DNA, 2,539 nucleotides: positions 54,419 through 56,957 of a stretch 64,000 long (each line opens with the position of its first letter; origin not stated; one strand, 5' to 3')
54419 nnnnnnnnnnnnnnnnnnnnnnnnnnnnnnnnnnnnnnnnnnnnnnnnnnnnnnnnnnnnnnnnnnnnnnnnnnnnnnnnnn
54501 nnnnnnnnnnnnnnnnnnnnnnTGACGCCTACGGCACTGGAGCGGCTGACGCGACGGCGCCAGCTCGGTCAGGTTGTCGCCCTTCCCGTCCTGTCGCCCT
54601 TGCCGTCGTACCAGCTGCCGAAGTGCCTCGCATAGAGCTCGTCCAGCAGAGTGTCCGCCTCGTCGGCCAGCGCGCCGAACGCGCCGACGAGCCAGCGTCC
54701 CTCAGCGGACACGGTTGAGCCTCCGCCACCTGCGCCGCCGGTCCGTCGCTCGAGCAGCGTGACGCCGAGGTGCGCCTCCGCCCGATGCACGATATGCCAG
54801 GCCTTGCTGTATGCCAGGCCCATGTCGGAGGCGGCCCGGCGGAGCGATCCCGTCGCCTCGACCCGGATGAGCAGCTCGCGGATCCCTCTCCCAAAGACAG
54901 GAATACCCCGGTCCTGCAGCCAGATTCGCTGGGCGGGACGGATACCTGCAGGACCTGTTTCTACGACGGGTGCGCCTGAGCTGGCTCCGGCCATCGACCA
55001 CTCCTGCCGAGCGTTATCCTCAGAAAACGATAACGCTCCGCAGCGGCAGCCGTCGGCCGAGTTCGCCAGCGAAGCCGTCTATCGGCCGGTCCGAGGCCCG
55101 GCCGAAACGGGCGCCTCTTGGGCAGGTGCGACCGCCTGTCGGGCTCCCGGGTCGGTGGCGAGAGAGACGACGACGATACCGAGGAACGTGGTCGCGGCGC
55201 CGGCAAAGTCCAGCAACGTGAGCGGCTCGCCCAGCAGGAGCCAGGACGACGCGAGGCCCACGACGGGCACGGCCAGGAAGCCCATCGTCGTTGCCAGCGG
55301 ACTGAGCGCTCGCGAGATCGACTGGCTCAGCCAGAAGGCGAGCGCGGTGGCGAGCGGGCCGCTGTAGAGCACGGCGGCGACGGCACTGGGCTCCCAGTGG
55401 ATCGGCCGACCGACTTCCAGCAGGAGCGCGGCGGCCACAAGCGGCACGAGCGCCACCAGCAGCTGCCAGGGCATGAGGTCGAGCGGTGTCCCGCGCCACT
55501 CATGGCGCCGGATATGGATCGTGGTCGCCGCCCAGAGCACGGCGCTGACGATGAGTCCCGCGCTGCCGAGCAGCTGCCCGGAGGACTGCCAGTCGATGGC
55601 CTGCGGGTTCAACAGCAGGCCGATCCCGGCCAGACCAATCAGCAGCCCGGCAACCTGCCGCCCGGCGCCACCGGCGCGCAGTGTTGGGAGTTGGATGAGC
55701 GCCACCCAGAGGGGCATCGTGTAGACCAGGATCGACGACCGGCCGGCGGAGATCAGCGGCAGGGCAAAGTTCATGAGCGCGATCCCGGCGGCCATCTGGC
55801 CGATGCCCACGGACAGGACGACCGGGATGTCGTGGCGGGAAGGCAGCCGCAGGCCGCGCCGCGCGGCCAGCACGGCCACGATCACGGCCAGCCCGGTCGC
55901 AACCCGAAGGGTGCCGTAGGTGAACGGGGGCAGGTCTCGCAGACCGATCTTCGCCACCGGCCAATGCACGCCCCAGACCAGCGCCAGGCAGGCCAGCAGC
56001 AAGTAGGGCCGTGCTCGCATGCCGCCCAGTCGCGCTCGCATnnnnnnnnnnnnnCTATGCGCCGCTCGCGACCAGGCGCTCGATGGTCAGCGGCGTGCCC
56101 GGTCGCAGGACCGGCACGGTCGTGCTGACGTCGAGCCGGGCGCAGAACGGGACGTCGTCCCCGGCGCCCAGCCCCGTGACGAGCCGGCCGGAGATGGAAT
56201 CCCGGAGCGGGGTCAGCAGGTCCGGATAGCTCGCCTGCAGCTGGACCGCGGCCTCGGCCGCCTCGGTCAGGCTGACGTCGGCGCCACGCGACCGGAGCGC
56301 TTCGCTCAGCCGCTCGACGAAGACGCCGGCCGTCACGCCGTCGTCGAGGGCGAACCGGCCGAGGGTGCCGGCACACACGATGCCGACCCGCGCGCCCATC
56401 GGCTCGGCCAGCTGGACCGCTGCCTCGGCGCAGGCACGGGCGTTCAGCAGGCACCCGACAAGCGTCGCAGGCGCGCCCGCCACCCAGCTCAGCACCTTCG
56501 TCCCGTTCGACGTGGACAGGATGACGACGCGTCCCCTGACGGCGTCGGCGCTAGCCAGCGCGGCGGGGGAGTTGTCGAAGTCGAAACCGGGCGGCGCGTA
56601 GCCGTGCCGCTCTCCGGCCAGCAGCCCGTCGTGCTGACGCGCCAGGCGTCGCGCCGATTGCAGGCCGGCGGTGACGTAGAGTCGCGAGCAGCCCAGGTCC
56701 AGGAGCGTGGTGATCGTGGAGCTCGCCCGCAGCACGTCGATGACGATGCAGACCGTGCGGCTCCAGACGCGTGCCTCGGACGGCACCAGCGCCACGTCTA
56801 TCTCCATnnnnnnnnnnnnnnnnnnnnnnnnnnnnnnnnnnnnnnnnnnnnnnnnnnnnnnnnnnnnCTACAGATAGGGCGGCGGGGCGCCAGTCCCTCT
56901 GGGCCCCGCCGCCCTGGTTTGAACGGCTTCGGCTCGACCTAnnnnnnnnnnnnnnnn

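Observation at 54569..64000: Ten-gene minus-strand cluster with a PEP/phosphoryl-transfer theme, built largely from uncharacterised families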

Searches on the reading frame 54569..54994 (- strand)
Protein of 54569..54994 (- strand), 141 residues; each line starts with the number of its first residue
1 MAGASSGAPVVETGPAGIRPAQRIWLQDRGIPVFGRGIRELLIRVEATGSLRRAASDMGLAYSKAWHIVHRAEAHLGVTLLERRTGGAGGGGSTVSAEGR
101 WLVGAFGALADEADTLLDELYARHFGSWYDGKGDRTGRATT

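Call 5: search_protein_families(library=pfam, proteins=[window:54569-54994:-], max_evalue=0.01)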
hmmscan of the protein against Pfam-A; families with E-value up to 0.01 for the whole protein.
window:54569-54994:- (141 aa): 1 family
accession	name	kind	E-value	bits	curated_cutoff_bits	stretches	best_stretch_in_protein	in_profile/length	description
PF00126.33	HTH_1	-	1.1e-09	38.5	26.6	1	41-87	6-52/60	Bacterial regulatory helix-turn-helix protein, lysR family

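Call 6: search_protein_families(library=ncbifam, proteins=[window:54569-54994:-], max_evalue=0.01)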
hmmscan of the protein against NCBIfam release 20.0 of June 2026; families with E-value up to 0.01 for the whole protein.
window:54569-54994:- (141 aa): 3 families
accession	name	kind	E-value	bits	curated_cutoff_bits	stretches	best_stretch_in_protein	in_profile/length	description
TIGR00637.1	ModE_repress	subfamily_domain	2.5e-14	53.1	98.5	1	40-117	8-85/100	ModE molybdate transport repressor domain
NF007957.0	PRK10676.1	equivalog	3.3e-10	39.6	369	1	40-112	23-95/263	molybdenum-dependent transcriptional regulator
NF040888.1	trans_reg_YafC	equivalog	8.4e-05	21.6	470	1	41-85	10-54/293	DNA-binding transcriptional regulator YafC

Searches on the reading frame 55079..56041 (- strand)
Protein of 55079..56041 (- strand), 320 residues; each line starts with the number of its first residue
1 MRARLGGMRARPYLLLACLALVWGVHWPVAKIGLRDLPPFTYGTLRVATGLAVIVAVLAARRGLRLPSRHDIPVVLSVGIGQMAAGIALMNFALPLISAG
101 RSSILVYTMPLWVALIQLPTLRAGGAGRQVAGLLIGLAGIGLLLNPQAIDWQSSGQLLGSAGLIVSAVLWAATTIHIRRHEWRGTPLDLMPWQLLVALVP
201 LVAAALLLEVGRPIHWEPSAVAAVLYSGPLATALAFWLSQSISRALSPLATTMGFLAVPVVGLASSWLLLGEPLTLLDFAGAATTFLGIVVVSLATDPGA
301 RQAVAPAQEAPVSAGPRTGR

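Call 5: search_protein_families(library=pfam, proteins=[window:55079-56041:-], max_evalue=0.01)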
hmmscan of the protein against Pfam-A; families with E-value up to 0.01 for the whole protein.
window:55079-56041:- (320 aa): 1 family
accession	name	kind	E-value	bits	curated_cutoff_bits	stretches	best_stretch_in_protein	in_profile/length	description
PF00892.27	EamA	-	5.9e-30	104.7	28.2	2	13-144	4-134/135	EamA-like transporter family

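Call 6: search_protein_families(library=ncbifam, proteins=[window:55079-56041:-], max_evalue=0.01)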
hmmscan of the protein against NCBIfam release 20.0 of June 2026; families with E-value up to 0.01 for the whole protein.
window:55079-56041:- (320 aa): 3 families
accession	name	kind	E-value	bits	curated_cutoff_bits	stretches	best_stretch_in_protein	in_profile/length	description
NF008523.0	PRK11453.1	equivalog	1.2e-13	51.4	472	1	16-291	8-284/299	O-acetylserine/cysteine exporter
NF008432.0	PRK11272.1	equivalog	2e-11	43.7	270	1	16-295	15-288/294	drug/metabolite exporter YedA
TIGR00950.1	2A78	equivalog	4.4e-11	42.7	230.2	1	23-289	1-263/264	carboxylate/amino acid/amine transporter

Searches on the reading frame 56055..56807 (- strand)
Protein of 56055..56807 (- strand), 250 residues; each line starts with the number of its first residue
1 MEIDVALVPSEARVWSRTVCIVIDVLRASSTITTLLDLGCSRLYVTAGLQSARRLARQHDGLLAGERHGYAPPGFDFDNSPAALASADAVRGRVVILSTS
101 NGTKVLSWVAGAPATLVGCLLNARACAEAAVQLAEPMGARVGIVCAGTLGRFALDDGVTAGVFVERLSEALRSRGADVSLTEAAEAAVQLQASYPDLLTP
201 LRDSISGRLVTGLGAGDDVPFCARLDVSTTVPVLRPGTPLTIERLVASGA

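Call 5: search_protein_families(library=pfam, proteins=[window:56055-56807:-], max_evalue=0.01)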
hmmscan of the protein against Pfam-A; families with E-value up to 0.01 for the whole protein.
window:56055-56807:- (250 aa): 1 family
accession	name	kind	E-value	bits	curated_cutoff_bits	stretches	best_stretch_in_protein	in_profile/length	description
PF04029.19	2-ph_phosp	-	1.1e-57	195.2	26.4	1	17-235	13-224/226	2-phosphosulpholactate phosphatase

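Call 6: search_protein_families(library=ncbifam, proteins=[window:56055-56807:-], max_evalue=0.01)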
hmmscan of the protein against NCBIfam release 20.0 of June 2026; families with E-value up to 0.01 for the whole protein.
window:56055-56807:- (250 aa): 8 families
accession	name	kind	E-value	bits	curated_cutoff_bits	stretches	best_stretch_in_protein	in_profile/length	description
NF010700.0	PRK14100.1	equivalog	5.8e-47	159.9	332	1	1-238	1-228/237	2-phosphosulfolactate phosphatase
NF002054.0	PRK00886.1-3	equivalog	2e-42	145.3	330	1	18-236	20-232/241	2-phosphosulfolactate phosphatase family protein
TIGR00298.1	TIGR00298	equivalog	1.4e-41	142.7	175.05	1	19-235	1-209/216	2-phosphosulfolactate phosphatase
NF002057.0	PRK00886.1-6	equivalog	3.5e-34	118.1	235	1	3-237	2-220/228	2-phosphosulfolactate phosphatase family protein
NF002055.0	PRK00886.1-4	equivalog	1.4e-30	106.7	345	1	17-234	19-228/236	2-phosphosulfolactate phosphatase family protein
NF002056.0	PRK00886.1-5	equivalog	5.6e-29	101.2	323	1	19-233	20-232/243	2-phosphosulfolactate phosphatase family protein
NF002053.0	PRK00886.1-2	equivalog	4.4e-28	98.2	319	1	17-233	18-233/243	2-phosphosulfolactate phosphatase family protein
NF002052.0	PRK00886.1-1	equivalog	4.8e-24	85.3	440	1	11-237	14-232/239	2-phosphosulfolactate phosphatase family protein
